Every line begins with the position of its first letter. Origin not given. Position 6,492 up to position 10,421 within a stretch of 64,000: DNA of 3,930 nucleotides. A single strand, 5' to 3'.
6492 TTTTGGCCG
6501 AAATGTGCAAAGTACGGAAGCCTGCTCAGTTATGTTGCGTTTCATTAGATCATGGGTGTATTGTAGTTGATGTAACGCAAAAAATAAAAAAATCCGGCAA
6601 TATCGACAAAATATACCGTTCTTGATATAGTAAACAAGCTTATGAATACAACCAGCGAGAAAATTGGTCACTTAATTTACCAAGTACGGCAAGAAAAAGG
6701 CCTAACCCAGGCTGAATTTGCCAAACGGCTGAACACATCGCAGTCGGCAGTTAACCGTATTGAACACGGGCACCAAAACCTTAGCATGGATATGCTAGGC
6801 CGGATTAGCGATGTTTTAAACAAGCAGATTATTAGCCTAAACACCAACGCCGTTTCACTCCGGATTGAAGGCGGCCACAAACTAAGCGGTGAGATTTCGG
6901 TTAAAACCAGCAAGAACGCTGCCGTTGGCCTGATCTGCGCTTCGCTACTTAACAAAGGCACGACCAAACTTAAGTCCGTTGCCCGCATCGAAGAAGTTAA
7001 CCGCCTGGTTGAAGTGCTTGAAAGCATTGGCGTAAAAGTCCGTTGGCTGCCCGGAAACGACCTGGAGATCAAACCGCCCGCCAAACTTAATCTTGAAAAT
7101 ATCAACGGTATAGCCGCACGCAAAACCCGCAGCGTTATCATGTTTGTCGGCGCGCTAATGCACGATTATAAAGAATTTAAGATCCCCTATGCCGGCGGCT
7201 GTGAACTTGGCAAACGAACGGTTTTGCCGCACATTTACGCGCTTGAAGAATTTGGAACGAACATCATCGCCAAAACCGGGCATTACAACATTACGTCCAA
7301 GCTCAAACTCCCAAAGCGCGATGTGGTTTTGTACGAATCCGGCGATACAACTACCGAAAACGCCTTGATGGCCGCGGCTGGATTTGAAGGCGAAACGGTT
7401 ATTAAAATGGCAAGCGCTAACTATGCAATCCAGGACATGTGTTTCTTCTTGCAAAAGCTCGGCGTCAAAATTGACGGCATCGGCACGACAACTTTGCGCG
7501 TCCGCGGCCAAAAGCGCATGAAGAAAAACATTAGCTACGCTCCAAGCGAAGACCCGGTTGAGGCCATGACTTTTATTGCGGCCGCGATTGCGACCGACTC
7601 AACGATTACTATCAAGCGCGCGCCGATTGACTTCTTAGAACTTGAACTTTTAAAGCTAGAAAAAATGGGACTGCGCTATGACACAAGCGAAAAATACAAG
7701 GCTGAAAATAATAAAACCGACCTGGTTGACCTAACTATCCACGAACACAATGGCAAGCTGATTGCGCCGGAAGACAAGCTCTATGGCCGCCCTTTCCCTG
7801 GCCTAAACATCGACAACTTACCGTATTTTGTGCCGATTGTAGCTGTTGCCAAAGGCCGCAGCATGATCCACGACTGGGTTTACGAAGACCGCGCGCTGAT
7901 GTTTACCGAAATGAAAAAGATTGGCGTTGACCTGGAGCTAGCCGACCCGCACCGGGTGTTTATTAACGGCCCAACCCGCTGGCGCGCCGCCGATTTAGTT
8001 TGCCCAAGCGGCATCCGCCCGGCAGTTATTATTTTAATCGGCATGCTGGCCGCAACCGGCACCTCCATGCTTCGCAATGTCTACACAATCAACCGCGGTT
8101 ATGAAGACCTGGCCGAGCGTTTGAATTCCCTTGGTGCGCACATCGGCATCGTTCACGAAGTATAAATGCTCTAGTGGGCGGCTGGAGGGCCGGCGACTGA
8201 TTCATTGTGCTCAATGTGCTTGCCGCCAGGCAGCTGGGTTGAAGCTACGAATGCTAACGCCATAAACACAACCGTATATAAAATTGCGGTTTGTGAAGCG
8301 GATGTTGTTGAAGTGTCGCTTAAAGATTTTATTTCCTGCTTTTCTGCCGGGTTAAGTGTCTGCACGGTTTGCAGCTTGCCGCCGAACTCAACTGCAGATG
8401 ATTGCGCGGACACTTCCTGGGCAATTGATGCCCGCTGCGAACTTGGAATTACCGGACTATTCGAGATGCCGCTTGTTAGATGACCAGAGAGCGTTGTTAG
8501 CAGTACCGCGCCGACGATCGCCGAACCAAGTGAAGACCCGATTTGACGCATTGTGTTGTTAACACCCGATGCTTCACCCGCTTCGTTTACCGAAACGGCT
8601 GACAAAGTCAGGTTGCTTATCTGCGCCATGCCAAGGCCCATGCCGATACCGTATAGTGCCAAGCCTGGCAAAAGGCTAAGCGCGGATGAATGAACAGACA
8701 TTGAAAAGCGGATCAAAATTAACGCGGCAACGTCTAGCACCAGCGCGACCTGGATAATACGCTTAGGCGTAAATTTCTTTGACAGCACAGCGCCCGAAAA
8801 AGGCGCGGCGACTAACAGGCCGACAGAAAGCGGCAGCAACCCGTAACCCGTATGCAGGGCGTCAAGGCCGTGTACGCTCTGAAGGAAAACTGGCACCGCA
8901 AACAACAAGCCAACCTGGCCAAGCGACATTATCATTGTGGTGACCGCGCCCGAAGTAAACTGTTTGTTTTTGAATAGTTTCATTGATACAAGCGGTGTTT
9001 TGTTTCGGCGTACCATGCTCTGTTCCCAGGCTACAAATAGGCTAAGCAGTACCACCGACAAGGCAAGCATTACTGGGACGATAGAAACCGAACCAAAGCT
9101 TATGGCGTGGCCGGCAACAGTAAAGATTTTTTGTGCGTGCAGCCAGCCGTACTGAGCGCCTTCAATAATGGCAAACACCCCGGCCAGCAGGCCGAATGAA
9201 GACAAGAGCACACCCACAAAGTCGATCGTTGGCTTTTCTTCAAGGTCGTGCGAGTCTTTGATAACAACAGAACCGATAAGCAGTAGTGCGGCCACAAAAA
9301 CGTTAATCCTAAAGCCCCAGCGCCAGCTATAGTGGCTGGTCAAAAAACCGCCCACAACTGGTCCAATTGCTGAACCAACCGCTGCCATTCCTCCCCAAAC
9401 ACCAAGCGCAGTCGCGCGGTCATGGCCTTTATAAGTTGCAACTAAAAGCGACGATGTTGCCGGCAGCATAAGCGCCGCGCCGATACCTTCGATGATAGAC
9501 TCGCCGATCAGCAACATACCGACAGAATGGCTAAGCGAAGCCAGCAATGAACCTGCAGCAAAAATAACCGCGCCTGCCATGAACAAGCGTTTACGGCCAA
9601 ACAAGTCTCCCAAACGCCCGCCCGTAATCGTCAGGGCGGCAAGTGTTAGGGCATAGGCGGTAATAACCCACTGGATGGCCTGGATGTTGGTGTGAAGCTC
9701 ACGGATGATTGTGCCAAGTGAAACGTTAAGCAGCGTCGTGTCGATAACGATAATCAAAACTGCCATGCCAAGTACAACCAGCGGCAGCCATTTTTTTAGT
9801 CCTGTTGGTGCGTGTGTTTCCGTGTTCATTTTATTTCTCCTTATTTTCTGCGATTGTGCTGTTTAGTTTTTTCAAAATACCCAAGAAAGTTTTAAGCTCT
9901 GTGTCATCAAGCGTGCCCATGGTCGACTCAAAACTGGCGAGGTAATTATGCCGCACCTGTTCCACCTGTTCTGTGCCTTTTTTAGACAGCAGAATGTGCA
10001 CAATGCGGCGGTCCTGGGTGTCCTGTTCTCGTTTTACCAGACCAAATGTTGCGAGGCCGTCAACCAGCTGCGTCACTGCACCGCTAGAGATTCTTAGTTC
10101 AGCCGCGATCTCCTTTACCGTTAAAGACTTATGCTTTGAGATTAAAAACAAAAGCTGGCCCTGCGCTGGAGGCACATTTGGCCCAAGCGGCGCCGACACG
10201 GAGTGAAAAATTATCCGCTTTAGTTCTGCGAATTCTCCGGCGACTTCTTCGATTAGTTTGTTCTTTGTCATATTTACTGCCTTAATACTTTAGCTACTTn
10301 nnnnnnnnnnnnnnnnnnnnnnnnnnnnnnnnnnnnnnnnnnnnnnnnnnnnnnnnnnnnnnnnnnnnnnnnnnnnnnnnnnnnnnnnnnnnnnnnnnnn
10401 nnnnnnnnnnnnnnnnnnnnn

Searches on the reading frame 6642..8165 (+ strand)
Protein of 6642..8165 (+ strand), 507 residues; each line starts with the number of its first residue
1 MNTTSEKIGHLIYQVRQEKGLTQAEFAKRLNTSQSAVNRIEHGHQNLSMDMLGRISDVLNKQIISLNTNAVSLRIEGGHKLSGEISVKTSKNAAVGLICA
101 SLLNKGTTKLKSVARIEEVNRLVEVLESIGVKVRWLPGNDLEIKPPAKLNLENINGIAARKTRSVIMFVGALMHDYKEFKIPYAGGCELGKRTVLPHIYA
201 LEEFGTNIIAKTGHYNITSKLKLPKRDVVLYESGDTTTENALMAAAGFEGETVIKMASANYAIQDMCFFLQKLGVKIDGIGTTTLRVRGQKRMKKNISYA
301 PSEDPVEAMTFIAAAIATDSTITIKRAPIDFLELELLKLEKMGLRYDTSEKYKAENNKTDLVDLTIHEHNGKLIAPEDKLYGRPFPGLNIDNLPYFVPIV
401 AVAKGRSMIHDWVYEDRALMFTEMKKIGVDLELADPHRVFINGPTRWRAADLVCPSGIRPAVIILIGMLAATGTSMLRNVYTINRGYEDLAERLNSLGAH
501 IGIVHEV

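Call 55: search_protein_families(library=pfam, proteins=[window:6642-8165:+], max_evalue=0.001)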
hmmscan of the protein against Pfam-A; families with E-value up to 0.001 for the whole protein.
window:6642-8165:+ (507 aa): 8 families
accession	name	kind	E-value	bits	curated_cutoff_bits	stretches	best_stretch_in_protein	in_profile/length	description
PF00275.25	EPSP_synthase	-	3.8e-39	135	22.8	1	76-494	2-417/417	EPSP synthase (3-phosphoshikimate 1-carboxyvinyltransferase)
PF01381.28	HTH_3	-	1.4e-14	54.2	23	1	12-62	1-51/55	Helix-turn-helix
PF13560.12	HTH_31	-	6.9e-08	33.1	27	1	9-59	3-54/64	Helix-turn-helix domain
PF13744.12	HTH_37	-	3e-06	27.4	27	1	9-46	20-57/80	Helix-turn-helix domain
PF12844.13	HTH_19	-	0.00011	22.5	30.2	1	9-55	1-47/64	Helix-turn-helix domain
PF08279.18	HTH_11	-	0.00011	22.4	25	0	11-39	5-34/55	HTH domain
PF13443.12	HTH_26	-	0.0004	21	22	0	15-62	5-53/63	Cro/C1-type HTH DNA-binding domain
PF04545.22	Sigma70_r4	-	0.00068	19.5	24.1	0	14-42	14-42/50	Sigma-70, region 4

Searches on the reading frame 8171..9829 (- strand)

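Call 55: search_protein_families(library=pfam, proteins=[window:8171-9829:-], max_evalue=0.001)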
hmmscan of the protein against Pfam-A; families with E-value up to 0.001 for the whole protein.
window:8171-9829:- (552 aa): 2 families
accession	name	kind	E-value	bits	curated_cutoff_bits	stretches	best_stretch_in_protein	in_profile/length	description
PF07690.21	MFS_1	-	8.6e-50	170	33.4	1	22-435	3-346/347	Major Facilitator Superfamily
PF05977.19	MFS_3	-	9e-08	31.4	27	1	23-184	18-183/524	Transmembrane secretion effector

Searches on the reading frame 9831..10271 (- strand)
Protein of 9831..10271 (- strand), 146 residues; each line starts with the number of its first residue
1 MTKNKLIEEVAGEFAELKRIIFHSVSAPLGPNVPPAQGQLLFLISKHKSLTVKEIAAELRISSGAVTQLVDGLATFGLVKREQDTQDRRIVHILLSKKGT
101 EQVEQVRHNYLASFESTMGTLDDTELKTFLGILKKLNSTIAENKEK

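Call 55: search_protein_families(library=pfam, proteins=[window:9831-10271:-], max_evalue=0.001)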
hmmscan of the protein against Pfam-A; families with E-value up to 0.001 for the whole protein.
window:9831-10271:- (146 aa): 8 families
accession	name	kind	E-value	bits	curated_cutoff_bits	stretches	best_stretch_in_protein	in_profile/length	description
PF01047.28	MarR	-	8e-14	51.7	24.6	1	35-91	3-59/59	MarR family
PF12802.13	MarR_2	-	3.4e-13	50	27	1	33-90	3-61/61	MarR family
PF13463.12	HTH_27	-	4.2e-06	27.4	22.2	1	39-99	7-68/68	Winged helix DNA-binding domain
PF22381.2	Staph_reg_Sar_Rot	-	1.1e-05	25.9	27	1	41-105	20-84/85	Transcriptional regulator SarA/Rot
PF13412.12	HTH_24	-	7.4e-05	22.7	21.9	0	39-70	7-38/48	Winged helix-turn-helix DNA-binding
PF01978.25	TrmB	-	0.00017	21.8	25.6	0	44-85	18-58/68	Sugar-specific transcriptional regulator TrmB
PF08100.18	Dimerisation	-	0.00083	19.6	25.6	0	46-88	37-79/93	O-methyltransferase dimerisation domain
PF05331.17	DUF742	-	0.00085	19.6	27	0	25-87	33-93/114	Protein of unknown function (DUF742)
